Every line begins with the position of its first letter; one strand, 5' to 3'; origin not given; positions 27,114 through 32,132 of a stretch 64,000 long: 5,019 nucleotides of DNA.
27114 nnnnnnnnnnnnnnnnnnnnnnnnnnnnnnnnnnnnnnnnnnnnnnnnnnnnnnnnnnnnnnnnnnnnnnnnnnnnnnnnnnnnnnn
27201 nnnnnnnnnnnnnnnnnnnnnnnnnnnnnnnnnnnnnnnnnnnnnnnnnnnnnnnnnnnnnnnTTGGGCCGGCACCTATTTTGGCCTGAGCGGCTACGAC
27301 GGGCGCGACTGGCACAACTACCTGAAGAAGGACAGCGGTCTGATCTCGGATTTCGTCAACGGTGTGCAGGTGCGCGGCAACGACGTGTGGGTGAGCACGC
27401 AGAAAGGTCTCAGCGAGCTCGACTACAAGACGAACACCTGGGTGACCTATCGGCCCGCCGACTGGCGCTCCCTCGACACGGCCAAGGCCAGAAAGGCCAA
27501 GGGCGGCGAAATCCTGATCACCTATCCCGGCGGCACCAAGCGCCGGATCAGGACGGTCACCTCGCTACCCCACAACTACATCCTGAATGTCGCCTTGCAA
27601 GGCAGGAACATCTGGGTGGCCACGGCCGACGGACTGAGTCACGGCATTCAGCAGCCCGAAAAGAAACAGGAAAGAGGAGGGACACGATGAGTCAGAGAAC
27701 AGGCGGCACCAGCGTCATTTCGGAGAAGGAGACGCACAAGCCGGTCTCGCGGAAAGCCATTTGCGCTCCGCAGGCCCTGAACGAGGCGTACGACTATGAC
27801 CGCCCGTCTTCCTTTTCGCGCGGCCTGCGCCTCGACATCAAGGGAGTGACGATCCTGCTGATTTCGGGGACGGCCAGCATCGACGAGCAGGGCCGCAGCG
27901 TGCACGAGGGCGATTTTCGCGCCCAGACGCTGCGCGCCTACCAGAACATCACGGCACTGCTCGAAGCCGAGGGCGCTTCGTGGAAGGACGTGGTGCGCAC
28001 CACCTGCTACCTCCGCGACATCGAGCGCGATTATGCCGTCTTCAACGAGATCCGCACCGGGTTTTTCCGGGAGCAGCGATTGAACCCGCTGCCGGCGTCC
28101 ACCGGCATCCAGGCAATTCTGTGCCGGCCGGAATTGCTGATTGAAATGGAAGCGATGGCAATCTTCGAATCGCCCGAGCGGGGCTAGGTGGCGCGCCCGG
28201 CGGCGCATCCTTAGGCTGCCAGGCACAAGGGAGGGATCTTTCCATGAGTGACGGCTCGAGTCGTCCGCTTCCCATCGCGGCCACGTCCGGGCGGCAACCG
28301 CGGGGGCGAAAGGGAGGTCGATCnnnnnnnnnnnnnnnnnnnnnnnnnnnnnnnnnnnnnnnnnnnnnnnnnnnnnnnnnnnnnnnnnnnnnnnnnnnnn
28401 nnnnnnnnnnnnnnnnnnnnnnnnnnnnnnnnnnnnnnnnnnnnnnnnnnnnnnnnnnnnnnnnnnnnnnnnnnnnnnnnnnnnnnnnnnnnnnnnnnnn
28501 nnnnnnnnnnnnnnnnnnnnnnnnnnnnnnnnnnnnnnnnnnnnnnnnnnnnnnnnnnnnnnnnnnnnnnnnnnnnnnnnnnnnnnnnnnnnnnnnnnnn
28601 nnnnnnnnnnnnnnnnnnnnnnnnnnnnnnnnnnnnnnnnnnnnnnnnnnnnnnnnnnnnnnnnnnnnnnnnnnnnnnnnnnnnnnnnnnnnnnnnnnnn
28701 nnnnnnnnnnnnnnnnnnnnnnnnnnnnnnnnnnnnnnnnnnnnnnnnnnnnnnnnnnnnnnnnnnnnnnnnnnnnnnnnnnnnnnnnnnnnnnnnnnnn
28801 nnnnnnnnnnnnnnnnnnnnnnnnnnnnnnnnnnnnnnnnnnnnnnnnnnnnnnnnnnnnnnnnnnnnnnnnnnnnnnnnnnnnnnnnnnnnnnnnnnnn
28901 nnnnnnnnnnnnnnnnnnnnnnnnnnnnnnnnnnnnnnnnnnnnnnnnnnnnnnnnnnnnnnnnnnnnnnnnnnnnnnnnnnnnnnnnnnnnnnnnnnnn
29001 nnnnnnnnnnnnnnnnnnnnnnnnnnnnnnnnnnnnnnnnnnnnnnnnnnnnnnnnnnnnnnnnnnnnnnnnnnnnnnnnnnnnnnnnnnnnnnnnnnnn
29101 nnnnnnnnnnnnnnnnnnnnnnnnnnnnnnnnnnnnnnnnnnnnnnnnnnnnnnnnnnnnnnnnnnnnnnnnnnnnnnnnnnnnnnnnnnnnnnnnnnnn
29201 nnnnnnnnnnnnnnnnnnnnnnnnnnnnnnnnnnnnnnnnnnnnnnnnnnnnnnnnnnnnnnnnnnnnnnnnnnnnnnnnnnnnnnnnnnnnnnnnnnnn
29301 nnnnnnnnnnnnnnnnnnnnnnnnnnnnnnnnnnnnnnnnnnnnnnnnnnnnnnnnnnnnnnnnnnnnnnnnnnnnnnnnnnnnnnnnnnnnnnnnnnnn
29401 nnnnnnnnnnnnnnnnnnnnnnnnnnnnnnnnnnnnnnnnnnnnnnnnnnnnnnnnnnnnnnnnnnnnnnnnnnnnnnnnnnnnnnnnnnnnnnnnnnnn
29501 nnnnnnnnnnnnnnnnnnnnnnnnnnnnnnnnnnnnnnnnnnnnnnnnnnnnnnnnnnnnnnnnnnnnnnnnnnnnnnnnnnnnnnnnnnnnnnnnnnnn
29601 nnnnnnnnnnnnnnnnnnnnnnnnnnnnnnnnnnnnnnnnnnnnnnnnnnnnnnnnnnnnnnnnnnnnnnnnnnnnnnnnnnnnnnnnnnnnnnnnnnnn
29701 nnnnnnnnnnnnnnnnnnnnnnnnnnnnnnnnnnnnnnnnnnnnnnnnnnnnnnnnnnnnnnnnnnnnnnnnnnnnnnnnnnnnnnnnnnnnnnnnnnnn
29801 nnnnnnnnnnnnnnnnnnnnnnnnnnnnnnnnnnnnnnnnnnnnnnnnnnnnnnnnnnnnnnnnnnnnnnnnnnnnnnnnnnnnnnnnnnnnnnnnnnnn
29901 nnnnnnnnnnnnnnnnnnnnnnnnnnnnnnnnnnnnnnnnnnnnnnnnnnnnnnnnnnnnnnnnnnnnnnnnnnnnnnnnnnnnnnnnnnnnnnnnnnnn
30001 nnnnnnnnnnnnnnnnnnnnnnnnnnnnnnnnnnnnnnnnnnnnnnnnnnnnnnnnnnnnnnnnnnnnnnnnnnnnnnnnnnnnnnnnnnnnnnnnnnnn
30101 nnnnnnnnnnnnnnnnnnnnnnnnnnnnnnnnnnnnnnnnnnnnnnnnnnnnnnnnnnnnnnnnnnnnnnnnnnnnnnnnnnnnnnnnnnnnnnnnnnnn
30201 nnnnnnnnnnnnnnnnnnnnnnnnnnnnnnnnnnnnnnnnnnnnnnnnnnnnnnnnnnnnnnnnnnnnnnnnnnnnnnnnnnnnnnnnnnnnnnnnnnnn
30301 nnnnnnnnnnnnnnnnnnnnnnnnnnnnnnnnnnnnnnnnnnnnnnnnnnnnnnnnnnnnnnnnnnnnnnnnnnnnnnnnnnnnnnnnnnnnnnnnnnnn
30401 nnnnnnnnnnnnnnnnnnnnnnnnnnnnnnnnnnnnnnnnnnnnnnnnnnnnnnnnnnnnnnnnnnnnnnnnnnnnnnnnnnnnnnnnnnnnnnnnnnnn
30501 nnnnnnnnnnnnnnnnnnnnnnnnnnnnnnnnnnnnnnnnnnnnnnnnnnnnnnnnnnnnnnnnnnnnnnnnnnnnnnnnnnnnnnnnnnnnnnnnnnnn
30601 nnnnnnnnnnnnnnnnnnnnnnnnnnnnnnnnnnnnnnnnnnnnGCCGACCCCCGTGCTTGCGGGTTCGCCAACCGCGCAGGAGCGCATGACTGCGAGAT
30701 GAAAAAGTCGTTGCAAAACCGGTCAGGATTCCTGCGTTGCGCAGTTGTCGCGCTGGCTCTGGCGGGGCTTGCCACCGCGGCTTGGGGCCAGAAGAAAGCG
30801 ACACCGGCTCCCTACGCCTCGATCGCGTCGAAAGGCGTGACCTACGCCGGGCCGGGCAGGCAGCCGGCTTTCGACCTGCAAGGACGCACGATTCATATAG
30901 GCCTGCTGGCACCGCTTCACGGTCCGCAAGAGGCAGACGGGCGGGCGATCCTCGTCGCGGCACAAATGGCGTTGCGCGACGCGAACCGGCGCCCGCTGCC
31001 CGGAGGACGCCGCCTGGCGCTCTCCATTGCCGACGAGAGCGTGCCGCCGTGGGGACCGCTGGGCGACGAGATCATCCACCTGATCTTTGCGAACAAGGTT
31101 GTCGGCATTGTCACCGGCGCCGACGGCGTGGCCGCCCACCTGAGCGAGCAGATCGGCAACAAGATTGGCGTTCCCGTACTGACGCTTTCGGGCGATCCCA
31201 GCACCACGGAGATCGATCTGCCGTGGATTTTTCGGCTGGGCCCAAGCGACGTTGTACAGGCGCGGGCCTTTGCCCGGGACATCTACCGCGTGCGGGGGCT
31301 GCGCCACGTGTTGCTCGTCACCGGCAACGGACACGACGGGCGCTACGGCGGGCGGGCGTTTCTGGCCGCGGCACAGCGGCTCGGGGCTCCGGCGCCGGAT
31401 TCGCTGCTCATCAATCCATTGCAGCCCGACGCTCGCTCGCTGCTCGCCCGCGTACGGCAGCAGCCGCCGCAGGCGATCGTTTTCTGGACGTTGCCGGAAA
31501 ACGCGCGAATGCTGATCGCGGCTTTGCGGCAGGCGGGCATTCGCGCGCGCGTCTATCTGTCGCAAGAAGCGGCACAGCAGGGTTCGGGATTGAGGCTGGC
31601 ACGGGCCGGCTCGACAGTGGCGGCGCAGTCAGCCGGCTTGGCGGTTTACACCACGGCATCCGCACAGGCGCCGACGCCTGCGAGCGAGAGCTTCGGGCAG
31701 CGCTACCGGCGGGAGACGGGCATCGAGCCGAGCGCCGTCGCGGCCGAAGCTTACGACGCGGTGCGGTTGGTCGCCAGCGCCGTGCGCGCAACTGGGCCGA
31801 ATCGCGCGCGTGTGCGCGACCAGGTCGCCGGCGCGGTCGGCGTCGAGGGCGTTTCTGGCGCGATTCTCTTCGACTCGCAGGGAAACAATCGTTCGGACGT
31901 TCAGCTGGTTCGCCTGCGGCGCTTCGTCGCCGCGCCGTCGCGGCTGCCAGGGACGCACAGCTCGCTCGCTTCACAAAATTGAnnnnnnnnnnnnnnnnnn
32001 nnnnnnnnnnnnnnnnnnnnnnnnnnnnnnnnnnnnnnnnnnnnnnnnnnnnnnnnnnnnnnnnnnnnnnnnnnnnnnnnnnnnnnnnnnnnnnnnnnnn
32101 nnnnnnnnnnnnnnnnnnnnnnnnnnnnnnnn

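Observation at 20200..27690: Crp/Fnr regulator followed by an operon of four extracytoplasmic beta-propeller proteins, two of them haem-c proteins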

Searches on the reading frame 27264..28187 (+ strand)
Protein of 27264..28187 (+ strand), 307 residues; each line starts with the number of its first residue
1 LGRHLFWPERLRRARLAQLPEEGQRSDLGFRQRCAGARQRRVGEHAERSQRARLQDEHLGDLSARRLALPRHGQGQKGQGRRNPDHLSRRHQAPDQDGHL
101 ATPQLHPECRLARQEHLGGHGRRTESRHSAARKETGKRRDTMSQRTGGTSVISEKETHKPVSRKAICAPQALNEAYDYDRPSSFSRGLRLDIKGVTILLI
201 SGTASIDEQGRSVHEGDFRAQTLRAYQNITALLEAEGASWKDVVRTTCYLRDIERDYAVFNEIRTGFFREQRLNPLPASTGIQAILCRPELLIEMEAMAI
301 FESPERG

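Call 8: search_protein_families(library=pfam, proteins=[window:27264-28187:+], max_evalue=0.001)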
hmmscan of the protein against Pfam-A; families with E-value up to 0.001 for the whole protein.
window:27264-28187:+ (307 aa): 1 family
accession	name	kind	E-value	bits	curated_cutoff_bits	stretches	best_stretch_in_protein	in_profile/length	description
PF01042.26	Ribonuc_L-PSP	-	3.3e-19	69.5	27.3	1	196-300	19-120/121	Endoribonuclease L-PSP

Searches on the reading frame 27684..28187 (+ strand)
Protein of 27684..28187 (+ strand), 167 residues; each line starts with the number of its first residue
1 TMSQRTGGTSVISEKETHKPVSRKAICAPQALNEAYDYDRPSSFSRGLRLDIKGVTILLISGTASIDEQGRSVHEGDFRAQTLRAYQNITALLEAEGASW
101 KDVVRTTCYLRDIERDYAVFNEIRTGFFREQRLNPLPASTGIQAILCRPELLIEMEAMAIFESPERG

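Call 31: search_protein_families(library=pfam, proteins=[window:27684-28187:+], max_evalue=0.001)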
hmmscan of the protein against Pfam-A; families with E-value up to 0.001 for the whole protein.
window:27684-28187:+ (167 aa): 1 family
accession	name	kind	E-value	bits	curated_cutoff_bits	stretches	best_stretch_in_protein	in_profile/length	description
PF01042.26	Ribonuc_L-PSP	-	7.8e-20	71.5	27.3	1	56-160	19-120/121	Endoribonuclease L-PSP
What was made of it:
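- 27687..28187 (+): Cytoplasmic Rid-family (YjgF/L-PSP) protein that lacks the RidA catalytic Arg. Pfam Ribonuc_L-PSP 8e-20 (call 31).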

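Call 42: search_protein_families(library=ncbifam, proteins=[window:27687-28187:+], max_evalue=0.001)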
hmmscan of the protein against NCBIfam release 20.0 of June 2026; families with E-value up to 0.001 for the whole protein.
window:27687-28187:+ (166 aa): 4 families
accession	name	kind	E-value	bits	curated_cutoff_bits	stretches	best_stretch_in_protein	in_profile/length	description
TIGR00004.1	TIGR00004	subfamily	1.6e-15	57.4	106.25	1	55-159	24-124/125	Rid family detoxifying hydrolase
TIGR03610.1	RutC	equivalog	8.9e-14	51.7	169.1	1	55-158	26-124/127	pyrimidine utilization protein C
NF008490.0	PRK11401.1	equivalog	4.2e-07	29.9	222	1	57-159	27-126/129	enamine/imine deaminase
TIGR04444.1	chori_FkbO_Hyg5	subfamily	3.2e-06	26.7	325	1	38-157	188-310/311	FkbO/Hyg5 family chorismatase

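Call 72: find_homologous_proteins(query=window:27687-28184:+, max_evalue=0.00001)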
Query window:27687-28184:+ (166 aa): 8000 proteins with E <= 0.00001 among 8000 candidates; the best 120 are listed.
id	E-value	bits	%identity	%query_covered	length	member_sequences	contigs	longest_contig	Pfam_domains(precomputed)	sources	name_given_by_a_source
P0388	1.2e-103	361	100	100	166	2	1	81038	PF01042.27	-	-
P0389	2.7e-88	311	87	99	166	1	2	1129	PF01042.27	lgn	-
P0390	2.0e-85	302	85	99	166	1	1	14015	PF01042.27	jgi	jgi:2-iminobutanoate/2-iminopropanoate deaminase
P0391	4.0e-85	301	86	98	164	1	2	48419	PF01042.27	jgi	jgi:2-iminobutanoate/2-iminopropanoate deaminase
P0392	7.2e-85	300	85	100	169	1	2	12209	PF01042.27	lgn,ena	-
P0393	8.9e-85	300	86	98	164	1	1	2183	PF01042.27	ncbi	-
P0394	2.5e-84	299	85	98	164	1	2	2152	PF01042.27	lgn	-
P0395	3.6e-84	298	86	98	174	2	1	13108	PF01042.27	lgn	-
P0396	3.7e-84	298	84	100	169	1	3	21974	PF01042.27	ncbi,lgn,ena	-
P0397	1.4e-83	296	83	98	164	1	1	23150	PF01042.27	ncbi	-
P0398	1.5e-83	296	83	100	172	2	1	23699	PF01042.27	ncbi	-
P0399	1.6e-83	296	84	99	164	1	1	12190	PF01042.27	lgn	-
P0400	4.7e-83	294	83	100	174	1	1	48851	PF01042.27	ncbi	-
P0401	7.1e-83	294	81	98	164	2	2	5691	PF01042.27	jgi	-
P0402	9.4e-83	293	84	100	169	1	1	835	PF01042.27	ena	-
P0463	1.0e-78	280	79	99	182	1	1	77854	PF01042.27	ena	-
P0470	2.1e-78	279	78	100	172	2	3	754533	PF01042.27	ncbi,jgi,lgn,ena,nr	ncbi:MAG TPA: Rid family hydrolase [Terracidiphilus sp.]|nr:Rid family hydrolase [Terracidiphilus sp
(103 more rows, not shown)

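Call 73: find_encoding_contigs(protein=P0470, flank=10000, max_places=1)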
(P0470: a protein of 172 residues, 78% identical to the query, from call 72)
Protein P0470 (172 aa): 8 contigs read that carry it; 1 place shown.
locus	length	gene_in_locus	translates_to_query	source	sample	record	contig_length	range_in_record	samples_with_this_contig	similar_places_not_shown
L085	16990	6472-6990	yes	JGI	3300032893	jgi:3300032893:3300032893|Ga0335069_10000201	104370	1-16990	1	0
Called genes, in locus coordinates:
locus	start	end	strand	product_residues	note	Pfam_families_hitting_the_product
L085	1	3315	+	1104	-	?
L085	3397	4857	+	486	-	PF17874:TPR_MalT (weak), PF23914:TPR_CcmH_CycH, PF13432:TPR_16, PF14559:TPR_19 (weak), PF00515:TPR_1 (weak), PF07719:TPR_2 (weak), PF13181:TPR_8 (weak), PF14559:TPR_19, +22 more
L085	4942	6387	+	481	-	PF13432:TPR_16, PF16918:PknG_TPR, PF13432:TPR_16, PF14559:TPR_19, PF25062:ARM_TT21_N, PF00515:TPR_1, PF14559:TPR_19, PF13432:TPR_16, +34 more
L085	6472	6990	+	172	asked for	PF01042:Ribonuc_L-PSP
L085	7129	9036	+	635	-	PF13428:TPR_14 (faint), PF14559:TPR_19 (faint), PF09699:Paired_CXXCH_1 (faint), PF13435:Cytochrome_C554 (faint)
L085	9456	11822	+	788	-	PF01120:Alpha_L_fucos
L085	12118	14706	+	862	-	PF13802:Gal_mutarotas_2, PF01055:Glyco_hydro_31_2nd, PF21365:Glyco_hydro_31_3rd, PF17137:DUF5110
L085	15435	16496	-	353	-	PF14100:DUF6807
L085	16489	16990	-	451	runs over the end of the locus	PF01408:GFO_IDH_MocA, PF02894:GFO_IDH_MocA_C (faint), PF22725:GFO_IDH_MocA_C3 (faint)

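Call 74: find_encoding_contigs(protein=P0463, flank=10000, max_places=1)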
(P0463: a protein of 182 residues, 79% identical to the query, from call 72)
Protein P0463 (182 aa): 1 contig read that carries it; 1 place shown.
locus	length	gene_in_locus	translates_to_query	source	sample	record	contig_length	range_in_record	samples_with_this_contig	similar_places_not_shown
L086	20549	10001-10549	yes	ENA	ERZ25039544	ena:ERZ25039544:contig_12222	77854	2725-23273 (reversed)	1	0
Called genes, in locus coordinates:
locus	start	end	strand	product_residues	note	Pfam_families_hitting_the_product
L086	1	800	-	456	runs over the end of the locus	PF01120:Alpha_L_fucos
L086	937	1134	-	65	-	PF07593:UnbV_ASPIC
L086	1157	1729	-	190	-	PF13517:FG-GAP_3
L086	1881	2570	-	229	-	PF13517:FG-GAP_3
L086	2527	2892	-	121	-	-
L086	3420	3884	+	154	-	PF22904:NOMO1-like_2nd (weak), PF13620:CarboxypepD_reg, PF13715:CarbopepD_reg_2 (weak)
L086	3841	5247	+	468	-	PF25183:OMP_b-brl_4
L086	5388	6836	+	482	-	PF25183:OMP_b-brl_4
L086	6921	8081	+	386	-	PF12895:ANAPC3 (faint), PF23914:TPR_CcmH_CycH, PF13432:TPR_16 (weak), PF13432:TPR_16 (weak), PF14559:TPR_19 (weak), PF00515:TPR_1 (weak), PF13432:TPR_16, PF14559:TPR_19 (weak), +17 more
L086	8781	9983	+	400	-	PF14559:TPR_19 (weak), PF13414:TPR_11 (weak), PF13432:TPR_16 (weak), PF14559:TPR_19 (weak), PF00515:TPR_1, PF14559:TPR_19, PF13432:TPR_16, PF14559:TPR_19, +21 more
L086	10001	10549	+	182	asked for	PF01042:Ribonuc_L-PSP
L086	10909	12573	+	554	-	PF13428:TPR_14 (faint), PF14559:TPR_19 (faint)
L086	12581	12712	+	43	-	-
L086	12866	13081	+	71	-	-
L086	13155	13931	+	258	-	PF01120:Alpha_L_fucos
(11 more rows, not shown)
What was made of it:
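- CRTAC1-like genes, Rid-like genes and c554-type cytochromes recur next to glycoside hydrolases (calls 73, 74).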

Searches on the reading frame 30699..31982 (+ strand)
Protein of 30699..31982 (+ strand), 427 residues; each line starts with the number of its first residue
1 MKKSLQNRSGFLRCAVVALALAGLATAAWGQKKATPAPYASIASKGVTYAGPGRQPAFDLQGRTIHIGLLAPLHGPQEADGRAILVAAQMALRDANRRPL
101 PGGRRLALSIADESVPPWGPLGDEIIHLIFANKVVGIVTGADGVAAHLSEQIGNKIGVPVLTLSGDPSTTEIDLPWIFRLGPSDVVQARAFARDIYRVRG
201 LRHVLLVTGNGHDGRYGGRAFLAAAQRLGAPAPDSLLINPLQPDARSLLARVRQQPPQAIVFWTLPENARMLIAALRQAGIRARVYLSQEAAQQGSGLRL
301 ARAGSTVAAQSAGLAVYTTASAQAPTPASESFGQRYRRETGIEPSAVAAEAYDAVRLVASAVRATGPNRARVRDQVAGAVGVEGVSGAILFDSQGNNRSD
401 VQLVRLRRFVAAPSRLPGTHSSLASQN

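Call 8: search_protein_families(library=pfam, proteins=[window:30699-31982:+], max_evalue=0.001)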
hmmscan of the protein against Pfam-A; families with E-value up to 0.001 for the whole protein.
window:30699-31982:+ (427 aa): 2 families
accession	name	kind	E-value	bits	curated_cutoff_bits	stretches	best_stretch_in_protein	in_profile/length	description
PF13458.12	Peripla_BP_6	-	1.9e-37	130.2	31.7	1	64-406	1-338/343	Periplasmic binding protein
PF01094.35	ANF_receptor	-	1.4e-20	74.1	25.4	1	86-404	4-348/353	Receptor family ligand binding region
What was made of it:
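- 29301..31982 (+): Two secreted LivJ-type solute-binding proteins (29301-30644 and 30699-31982). No ABC permease or ATPase gene is present. Pfam Peripla_BP_6 (call 8).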

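Call 42: search_protein_families(library=ncbifam, proteins=[window:30699-31982:+], max_evalue=0.001)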
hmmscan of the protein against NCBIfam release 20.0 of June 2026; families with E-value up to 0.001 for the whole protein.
window:30699-31982:+ (427 aa): 0 families
